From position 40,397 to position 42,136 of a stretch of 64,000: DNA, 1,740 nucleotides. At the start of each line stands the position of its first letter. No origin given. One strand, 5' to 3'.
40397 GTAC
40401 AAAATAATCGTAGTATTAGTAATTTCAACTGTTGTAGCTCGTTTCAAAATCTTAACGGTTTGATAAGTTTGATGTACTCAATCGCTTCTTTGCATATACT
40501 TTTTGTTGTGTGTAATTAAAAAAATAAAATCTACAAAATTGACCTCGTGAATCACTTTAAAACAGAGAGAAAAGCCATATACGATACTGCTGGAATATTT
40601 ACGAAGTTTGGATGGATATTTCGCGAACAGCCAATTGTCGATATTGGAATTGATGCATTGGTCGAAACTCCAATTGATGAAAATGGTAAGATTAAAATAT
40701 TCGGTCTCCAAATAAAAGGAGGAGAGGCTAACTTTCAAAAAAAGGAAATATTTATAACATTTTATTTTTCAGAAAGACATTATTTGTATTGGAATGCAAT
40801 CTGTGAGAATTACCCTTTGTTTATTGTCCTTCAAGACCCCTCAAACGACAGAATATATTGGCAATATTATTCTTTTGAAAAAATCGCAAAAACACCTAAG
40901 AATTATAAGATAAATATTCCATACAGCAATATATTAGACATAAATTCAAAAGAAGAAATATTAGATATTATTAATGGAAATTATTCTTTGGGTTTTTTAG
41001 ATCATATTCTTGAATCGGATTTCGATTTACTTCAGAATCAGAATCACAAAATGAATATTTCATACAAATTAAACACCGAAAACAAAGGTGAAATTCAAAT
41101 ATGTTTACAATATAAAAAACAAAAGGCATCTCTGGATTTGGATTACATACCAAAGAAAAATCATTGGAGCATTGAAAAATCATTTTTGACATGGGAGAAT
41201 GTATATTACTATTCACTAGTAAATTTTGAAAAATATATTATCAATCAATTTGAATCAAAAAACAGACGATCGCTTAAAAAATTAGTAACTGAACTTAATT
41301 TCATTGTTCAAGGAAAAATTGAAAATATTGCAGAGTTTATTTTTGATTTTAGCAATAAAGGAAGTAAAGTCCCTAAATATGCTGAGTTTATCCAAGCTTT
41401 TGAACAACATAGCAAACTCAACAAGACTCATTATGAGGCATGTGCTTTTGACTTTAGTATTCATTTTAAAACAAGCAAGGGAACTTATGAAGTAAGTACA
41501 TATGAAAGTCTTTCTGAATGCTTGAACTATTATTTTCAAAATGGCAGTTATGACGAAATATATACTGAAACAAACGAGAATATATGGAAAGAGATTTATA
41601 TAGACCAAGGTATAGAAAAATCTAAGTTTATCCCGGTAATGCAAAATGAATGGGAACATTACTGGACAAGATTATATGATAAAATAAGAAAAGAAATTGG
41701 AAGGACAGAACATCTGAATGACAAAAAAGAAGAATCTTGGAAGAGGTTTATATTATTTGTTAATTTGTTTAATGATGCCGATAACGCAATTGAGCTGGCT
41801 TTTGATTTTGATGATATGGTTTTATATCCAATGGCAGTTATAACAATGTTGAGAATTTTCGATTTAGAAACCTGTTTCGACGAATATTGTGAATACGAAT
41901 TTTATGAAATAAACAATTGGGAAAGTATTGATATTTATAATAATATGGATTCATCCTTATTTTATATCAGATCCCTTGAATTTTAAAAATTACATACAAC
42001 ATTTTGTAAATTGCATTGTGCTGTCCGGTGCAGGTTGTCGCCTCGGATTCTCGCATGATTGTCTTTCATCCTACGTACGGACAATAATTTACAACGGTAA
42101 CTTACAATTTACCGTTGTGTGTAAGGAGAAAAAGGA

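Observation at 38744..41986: AT-rich three-gene nuclease island: DUF262 protein, overlapping HEPN protein, and a DUF4365 fusion (candidate defence system)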

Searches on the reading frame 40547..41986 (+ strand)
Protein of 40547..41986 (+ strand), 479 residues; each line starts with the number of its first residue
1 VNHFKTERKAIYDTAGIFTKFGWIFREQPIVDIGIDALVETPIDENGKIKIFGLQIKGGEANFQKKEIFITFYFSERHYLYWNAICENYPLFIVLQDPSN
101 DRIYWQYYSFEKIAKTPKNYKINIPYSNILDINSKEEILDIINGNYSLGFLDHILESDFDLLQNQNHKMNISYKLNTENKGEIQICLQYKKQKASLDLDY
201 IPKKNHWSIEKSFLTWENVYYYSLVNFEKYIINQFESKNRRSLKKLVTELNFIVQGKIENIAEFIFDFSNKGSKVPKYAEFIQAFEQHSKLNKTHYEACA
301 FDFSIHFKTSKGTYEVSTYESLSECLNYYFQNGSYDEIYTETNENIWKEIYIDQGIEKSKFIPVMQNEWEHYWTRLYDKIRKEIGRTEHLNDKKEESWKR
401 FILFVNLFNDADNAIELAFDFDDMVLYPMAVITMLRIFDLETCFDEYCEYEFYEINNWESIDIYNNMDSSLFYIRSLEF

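Call 3: search_protein_families(library=pfam, proteins=[window:40547-41986:+], max_evalue=1)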
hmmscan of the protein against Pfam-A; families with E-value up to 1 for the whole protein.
window:40547-41986:+ (479 aa): 3 families
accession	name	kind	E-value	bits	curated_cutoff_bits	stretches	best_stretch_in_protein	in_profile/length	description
PF14280.11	DUF4365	-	2.6e-23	83.1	24.3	1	17-141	11-138/139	Domain of unknown function (DUF4365)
PF24354.1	NDNF_N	-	0.022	14.8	25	1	66-142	11-87/133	Neuron-derived neurotrophic factor, N-terminal domain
PF21174.3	Glce_b_sandwich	-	0.023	15.2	27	1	161-220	19-73/123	D-glucuronyl C5-epimerase, beta-sandwich domain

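Call 4: search_protein_families(library=padloc, proteins=[window:40547-41986:+], max_evalue=1)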
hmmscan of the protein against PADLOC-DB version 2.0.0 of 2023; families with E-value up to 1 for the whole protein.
window:40547-41986:+ (479 aa): 1 family
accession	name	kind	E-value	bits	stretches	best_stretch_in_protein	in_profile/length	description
PDLC04283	PDC-M02A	-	0.0095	13.4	1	103-147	146-190/193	-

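Call 5: search_protein_families(library=ncbifam, proteins=[window:40547-41986:+], max_evalue=1)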
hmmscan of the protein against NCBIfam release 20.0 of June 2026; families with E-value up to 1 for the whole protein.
window:40547-41986:+ (479 aa): 0 families

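Call 19: find_homologous_proteins(query=window:40547-41986:+)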
Query window:40547-41986:+ (479 aa): 72 proteins with E <= 0.001 among 4685 candidates.
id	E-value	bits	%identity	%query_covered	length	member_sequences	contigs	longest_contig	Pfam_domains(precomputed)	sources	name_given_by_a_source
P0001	0.0e+0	1092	100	100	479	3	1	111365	PF14280.12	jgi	-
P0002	6.5e-265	898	83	100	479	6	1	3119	PF14280.12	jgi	jgi:hypothetical protein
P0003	1.4e-178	613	58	100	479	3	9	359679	PF14280.12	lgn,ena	-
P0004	4.6e-173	595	58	97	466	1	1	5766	PF14280.12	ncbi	ncbi:MAG TPA: DUF4365 domain-containing protein, partial [Segetibacter sp.]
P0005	1.7e-166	573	56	100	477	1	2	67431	PF14280.12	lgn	-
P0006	1.0e-165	570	57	100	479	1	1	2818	PF14280.12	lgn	-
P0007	2.1e-165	569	55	100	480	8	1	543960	PF14280.12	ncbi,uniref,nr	ncbi:hypothetical protein BAS09_11740 [Elizabethkingia ursingii]|uniref:DUF4365 domain-containing pr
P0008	2.8e-164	566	54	99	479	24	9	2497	PF14280.12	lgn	-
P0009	2.0e-162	560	54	100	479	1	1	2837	PF14280.12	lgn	-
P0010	5.4e-162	558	55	100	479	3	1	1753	PF14280.12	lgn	-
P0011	1.4e-161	557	55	100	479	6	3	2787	PF14280.12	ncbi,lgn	-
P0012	1.4e-161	557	56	100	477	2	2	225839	PF14280.12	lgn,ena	-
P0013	7.1e-160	551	55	100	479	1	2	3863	PF14280.12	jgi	jgi:hypothetical protein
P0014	6.3e-159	548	54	100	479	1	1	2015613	PF14280.12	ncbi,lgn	ncbi:MAG: DUF4365 domain-containing protein [Bacteroidota bacterium]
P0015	8.4e-159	548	54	99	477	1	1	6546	PF14280.12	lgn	-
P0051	5.8e-80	288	35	99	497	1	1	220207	PF14280.12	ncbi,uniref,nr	ncbi:DUF4365 domain-containing protein [Acinetobacter sp. A3.8]|uniref:DUF4365 domain-containing pro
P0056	2.5e-68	249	42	65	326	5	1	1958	-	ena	-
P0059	2.9e-64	236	42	60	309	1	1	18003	-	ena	-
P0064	1.0e-43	168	34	65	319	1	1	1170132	PF17293.9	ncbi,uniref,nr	ncbi:Arm DNA-binding domain-containing protein [Aurantibacter aestuarii]|uniref:Arm DNA-binding doma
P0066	3.0e-24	104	40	30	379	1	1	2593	PF14280.12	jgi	-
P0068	4.2e-22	97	38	30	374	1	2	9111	PF14280.12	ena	-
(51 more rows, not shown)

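Call 22: find_encoding_contigs(protein=P0007, flank=8000, max_places=2)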
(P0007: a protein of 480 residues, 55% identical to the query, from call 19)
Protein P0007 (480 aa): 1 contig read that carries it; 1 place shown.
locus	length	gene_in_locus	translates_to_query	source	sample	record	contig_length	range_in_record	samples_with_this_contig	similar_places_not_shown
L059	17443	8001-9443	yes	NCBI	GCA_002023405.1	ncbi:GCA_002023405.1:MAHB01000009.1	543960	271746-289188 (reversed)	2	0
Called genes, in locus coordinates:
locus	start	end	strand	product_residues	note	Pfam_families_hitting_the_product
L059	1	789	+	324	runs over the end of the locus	PF01073:3Beta_HSD, PF01370:Epimerase, PF04321:RmlD_sub_bind (weak), PF05368:NmrA, PF13460:NAD_binding_10, PF16363:GDP_Man_Dehyd, PF07993:NAD_binding_4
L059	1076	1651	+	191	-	PF04336:ACP_PD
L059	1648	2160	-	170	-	PF20420:DUF6702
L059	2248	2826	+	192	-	PF13795:HupE_UreJ_2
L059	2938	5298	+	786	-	PF01433:Peptidase_M1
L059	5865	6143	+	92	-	PF00166:Cpn10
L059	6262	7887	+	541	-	PF00118:Cpn60_TCP1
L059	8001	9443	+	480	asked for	PF14280:DUF4365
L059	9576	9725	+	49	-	-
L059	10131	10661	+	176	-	PF14024:DUF4240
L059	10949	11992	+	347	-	PF00515:TPR_1 (faint), PF07719:TPR_2 (faint), PF13174:TPR_6 (faint), PF13181:TPR_8 (faint), PF13414:TPR_11 (weak), PF13428:TPR_14 (faint), PF13424:TPR_12 (weak), PF13432:TPR_16 (weak), +2 more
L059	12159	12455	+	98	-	-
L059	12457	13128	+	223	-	-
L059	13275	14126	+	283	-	PF09697:Porph_ging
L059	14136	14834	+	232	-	PF19822:DUF6304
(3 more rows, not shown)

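Call 23: find_encoding_contigs(protein=P0003, flank=8000, max_places=2)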
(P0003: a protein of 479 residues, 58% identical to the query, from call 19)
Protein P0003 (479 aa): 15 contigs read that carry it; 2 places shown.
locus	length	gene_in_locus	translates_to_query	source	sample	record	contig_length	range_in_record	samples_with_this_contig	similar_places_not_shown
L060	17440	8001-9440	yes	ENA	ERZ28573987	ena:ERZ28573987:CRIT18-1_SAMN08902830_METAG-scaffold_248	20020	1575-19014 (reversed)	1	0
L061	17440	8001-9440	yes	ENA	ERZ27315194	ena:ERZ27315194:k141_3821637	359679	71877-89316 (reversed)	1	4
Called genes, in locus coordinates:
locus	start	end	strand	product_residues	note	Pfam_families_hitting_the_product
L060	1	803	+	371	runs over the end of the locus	PF00712:DNA_pol3_beta, PF02767:DNA_pol3_beta_2, PF02768:DNA_pol3_beta_3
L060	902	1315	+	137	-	-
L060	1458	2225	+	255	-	PF04116:FA_hydroxylase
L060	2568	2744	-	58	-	-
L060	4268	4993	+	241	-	PF02348:CTP_transf_3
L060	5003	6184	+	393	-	-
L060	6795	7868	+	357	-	PF00465:Fe-ADH, PF25137:ADH_Fe_C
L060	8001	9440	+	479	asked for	PF14280:DUF4365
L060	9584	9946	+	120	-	-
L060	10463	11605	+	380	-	PF01738:DLH, PF02129:Peptidase_S15 (faint), PF20434:BD-FAE (faint), PF07859:Abhydrolase_3 (faint), PF12146:Hydrolase_4 (faint), PF00326:Peptidase_S9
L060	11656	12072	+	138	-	PF13366:PDDEXK_3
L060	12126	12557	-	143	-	PF00165:HTH_AraC (weak), PF12833:HTH_18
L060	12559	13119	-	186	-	-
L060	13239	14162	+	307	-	PF12867:DinB_2, PF00903:Glyoxalase (weak), PF06983:3-dmu-9_3-mt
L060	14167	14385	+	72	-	PF14117:DUF4287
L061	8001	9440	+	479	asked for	PF14280:DUF4365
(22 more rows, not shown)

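Call 24: find_encoding_contigs(protein=P0014, flank=8000, max_places=2)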
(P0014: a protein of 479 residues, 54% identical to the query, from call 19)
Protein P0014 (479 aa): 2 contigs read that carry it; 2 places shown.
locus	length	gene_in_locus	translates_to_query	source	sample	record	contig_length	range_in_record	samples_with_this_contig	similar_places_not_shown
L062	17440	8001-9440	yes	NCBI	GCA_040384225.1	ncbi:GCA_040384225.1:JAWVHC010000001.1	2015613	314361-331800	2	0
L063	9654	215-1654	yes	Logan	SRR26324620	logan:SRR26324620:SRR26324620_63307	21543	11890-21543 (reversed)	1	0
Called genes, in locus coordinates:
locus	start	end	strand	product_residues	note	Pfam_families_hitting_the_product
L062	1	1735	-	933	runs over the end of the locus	PF13620:CarboxypepD_reg, PF13715:CarbopepD_reg_2, PF07715:Plug, PF00593:TonB_dep_Rec_b-barrel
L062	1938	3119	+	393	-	PF00202:Aminotran_3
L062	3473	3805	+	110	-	PF01022:HTH_5, PF12802:MarR_2 (weak), PF12840:HTH_20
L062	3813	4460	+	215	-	PF06197:DUF998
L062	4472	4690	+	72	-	PF14117:DUF4287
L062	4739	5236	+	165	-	PF08327:AHSA1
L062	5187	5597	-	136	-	-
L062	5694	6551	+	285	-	PF00089:Trypsin, PF13365:Trypsin_2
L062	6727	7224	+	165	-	-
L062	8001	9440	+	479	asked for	PF14280:DUF4365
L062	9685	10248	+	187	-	-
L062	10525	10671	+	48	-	-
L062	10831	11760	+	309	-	-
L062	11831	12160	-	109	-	PF01638:HxlR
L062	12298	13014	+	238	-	PF01323:DSBA, PF13462:Thioredoxin_4 (weak), PF13743:Thioredoxin_5 (weak)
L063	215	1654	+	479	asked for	PF14280:DUF4365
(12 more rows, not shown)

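Call 26: find_encoding_contigs(protein=P0051, flank=8000, max_places=2)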
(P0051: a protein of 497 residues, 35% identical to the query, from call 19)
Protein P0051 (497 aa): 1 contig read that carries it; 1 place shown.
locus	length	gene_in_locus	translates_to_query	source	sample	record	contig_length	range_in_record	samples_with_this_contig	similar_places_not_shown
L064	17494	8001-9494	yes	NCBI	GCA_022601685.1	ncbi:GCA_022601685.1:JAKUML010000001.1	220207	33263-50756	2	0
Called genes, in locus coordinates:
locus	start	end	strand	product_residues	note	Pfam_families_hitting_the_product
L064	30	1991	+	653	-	PF02028:BCCT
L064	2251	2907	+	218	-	PF02254:TrkA_N, PF02558:ApbA (weak), PF03721:UDPG_MGDP_dh_N (weak)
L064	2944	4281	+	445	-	PF02386:TrkH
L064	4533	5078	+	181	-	PF01025:GrpE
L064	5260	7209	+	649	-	PF00012:HSP70, PF06723:MreB_Mbl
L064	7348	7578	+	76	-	-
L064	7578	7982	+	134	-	PF01850:PIN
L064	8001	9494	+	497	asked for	PF14280:DUF4365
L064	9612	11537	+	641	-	PF02518:HATPase_c (weak), PF13589:HATPase_c_3, PF00183:HSP90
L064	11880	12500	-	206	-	PF27665:UCP028175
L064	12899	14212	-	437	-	PF04286:DUF445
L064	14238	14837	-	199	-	-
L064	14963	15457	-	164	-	PF02600:DsbB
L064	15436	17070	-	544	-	PF04262:Glu_cys_ligase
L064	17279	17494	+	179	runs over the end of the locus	PF06041:DUF924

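Call 27: find_encoding_contigs(protein=P0064, flank=8000, max_places=2)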
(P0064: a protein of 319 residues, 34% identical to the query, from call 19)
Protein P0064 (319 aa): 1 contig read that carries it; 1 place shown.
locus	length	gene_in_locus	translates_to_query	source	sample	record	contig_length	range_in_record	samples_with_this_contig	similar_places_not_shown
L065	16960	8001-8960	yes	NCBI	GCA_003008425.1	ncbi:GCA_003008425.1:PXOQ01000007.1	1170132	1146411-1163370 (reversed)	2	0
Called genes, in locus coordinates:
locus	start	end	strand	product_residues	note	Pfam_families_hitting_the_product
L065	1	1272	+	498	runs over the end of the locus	-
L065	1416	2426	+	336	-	PF00204:DNA_gyraseB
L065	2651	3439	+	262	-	-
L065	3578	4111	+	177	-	-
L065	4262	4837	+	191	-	-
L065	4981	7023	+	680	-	-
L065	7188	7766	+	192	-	-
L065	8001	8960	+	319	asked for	PF17293:Arm-DNA-bind_5 (weak)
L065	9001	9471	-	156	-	PF02899:Phage_int_SAM_1 (weak), PF13495:Phage_int_SAM_4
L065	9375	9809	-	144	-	-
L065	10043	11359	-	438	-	-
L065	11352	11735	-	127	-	-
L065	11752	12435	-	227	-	PF00717:Peptidase_S24 (weak)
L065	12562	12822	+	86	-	-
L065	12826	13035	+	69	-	-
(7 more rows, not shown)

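Call 36: find_encoding_contigs(protein=P0002, flank=8000, max_places=3)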
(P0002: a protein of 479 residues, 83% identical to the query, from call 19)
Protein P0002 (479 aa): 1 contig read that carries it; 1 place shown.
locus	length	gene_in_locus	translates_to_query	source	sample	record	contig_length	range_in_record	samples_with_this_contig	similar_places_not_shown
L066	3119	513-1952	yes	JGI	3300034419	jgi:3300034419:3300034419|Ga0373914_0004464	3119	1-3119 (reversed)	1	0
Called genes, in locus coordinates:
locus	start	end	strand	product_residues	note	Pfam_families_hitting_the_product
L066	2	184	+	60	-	?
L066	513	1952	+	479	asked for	PF14280:DUF4365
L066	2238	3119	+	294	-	?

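Call 37: predict_structure(alignment_id=A1)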
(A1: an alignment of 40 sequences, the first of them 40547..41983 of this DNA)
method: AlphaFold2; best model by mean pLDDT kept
length: 479 residues; sequences in the alignment: 40
mean_pLDDT: 87.5   pTM: 0.62
mean pLDDT of the five models: 87.5, 86.6, 86.5, 85.9, 85.7
residues with pLDDT >= 90: 299; 70-90: 140; 50-70: 18; < 50: 22
segments of 3 or more residues with pLDDT < 50: 146-166
pLDDT, mean of each block of 10 residues (from residue 1): 76 94 88 79 83 88 82 88 87 91 92 83 94 91 60 28 52 89 92 93 91 91 94 79 88 95 96 95 96 93 93 95 96 89 93 91 98 91 82 94 96 94 93 97 96 87 82 87
secondary structure, 60 per line:
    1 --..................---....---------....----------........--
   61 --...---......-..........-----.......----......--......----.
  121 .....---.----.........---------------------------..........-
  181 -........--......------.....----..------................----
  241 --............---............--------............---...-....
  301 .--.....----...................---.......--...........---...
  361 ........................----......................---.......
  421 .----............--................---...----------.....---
elements in order: H3-20 E24-27 E37-40 E51-58 E63-65 E69-74 H76-85 E91-97 E102-107 E113-115 E120-125 H134-142 E170-176 E182-189 E192-197 H221-236 H243-254 H258-269 H278-289 E297-301 E304-308 E313-318 H319-331 H335-341 H344-354 H358-384 H389-410 H414-421 H426-437 H440-455 E459-461 E472-476

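Call 62: find_related_loci(query=A1, collection=metagenome_contigs, flank=6000)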
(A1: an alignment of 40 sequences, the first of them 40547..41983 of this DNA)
Query A1 (479 aa) in metagenome_contigs; peptide patterns used: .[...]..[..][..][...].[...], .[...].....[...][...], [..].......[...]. (x = any residue, [..] = any of these).
451 stretches matched a pattern; 41 encode a relative of the query (tblastn E <= 1e-3); 41 distinct loci.
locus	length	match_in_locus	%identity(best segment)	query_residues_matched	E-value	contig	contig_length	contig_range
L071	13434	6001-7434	58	1-478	0e+0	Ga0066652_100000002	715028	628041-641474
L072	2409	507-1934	54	1-476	1e-180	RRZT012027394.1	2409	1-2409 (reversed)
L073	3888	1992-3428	55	1-479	4e-174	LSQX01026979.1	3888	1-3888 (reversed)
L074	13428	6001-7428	55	1-478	1e-164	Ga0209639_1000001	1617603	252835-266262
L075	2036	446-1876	53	1-478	4e-178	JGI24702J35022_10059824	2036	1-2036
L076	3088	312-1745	43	1-479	7e-128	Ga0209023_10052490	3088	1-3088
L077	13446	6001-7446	41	7-479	4e-115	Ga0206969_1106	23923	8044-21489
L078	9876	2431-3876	41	7-479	3e-115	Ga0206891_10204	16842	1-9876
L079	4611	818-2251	41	1-477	3e-111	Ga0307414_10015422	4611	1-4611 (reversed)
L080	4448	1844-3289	39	7-479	7e-107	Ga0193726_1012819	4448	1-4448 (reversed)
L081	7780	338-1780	39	3-475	4e-104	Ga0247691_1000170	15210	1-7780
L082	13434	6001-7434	39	7-475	3e-102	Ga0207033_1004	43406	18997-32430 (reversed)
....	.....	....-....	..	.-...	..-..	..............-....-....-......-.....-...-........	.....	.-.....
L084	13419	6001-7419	39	5-475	3e-95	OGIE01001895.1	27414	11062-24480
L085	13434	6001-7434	53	1-478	2e-159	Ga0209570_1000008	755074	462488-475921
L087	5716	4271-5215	42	169-479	2e-75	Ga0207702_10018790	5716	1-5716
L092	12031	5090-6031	39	169-475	5e-70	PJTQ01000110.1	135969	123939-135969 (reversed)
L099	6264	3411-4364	38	168-478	3e-62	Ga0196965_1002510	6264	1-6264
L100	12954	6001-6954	39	169-479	3e-72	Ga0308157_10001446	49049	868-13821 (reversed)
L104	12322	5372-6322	41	168-463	3e-54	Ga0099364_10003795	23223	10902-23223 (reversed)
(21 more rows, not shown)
